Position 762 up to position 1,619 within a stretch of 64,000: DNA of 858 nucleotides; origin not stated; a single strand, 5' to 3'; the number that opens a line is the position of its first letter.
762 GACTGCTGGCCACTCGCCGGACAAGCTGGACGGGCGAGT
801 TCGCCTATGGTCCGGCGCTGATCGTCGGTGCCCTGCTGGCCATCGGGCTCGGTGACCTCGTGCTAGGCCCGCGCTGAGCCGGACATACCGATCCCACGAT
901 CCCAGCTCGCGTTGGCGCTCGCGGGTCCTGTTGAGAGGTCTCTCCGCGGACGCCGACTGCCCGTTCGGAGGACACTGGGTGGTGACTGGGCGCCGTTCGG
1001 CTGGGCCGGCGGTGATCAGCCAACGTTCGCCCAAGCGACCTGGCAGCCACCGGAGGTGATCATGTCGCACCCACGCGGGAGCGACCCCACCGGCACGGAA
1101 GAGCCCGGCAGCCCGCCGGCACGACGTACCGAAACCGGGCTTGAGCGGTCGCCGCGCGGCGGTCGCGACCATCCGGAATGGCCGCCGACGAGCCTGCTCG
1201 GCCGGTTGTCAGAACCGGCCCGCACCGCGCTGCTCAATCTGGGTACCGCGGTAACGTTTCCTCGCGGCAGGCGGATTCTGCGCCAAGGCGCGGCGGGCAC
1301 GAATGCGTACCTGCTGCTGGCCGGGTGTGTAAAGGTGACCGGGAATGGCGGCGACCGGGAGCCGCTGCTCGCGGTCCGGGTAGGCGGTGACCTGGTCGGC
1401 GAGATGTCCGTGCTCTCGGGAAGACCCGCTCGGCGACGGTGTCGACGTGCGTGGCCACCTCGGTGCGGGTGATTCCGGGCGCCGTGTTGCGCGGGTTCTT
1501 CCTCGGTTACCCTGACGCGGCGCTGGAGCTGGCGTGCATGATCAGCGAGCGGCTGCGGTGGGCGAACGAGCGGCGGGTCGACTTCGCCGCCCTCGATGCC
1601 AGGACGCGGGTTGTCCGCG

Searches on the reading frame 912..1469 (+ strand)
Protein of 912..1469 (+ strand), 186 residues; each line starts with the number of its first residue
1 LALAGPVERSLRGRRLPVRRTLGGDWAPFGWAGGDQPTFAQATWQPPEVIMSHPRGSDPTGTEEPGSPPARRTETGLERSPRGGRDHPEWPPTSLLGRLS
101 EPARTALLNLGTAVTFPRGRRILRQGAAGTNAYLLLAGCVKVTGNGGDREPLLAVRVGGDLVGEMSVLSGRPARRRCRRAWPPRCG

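Call 23: search_protein_families(library=pfam, proteins=[window:912-1469:+], max_evalue=0.1)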
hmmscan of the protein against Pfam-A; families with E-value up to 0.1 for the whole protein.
window:912-1469:+ (186 aa): 1 family
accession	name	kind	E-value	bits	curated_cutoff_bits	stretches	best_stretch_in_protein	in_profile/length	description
PF00027.35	cNMP_binding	-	5.5e-09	36.3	27.5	1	114-174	2-63/89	Cyclic nucleotide-binding domain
